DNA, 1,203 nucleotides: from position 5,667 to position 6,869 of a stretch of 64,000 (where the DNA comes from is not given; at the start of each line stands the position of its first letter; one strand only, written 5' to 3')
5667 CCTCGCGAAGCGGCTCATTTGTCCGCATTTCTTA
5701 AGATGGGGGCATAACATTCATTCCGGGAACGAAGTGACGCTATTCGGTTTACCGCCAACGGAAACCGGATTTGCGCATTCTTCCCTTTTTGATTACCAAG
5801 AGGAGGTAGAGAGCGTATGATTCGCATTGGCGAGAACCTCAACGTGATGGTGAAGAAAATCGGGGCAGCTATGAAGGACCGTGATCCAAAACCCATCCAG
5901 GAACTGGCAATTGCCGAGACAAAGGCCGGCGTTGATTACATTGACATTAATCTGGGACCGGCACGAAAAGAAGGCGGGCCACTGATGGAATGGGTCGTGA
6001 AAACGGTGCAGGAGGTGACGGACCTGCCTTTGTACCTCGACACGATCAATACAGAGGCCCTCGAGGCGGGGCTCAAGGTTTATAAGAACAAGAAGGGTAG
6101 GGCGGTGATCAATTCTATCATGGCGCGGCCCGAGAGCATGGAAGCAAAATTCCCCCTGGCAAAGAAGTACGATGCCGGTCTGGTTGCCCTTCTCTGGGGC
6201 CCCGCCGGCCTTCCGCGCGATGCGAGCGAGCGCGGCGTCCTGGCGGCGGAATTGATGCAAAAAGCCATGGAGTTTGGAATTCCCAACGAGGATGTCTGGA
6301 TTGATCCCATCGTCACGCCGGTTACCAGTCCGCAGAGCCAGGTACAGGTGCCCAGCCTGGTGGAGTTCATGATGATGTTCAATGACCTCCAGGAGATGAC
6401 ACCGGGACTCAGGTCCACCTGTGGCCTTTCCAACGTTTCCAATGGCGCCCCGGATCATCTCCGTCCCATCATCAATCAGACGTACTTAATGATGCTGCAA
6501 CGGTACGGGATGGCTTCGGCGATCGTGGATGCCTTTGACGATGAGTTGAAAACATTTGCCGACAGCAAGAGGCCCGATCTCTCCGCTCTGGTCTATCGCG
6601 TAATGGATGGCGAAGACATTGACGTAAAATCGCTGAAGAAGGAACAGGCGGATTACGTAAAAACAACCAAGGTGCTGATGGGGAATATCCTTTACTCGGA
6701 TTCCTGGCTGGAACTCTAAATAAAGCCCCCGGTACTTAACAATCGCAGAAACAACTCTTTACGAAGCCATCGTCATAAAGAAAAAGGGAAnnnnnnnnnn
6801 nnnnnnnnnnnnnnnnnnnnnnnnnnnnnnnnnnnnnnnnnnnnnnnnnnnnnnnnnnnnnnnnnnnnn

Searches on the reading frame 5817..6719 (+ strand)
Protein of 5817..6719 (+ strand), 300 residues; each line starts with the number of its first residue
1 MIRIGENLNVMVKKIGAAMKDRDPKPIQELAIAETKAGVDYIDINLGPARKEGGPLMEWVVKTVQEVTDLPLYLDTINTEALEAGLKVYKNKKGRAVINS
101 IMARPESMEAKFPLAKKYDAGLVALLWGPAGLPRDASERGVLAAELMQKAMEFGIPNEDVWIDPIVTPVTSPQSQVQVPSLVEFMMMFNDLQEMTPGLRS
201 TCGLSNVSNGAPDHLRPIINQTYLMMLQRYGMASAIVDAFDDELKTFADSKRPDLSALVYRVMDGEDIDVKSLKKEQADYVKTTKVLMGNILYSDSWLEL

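Call 5: search_protein_families(library=pfam, proteins=[window:5817-6719:+], max_evalue=0.0001)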
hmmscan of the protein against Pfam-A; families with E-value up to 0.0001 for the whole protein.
window:5817-6719:+ (300 aa): 1 family
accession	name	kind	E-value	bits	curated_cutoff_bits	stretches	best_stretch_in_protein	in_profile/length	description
PF00809.28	Pterin_bind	-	5.1e-13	49.7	25.5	1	8-237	4-243/244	Pterin binding enzyme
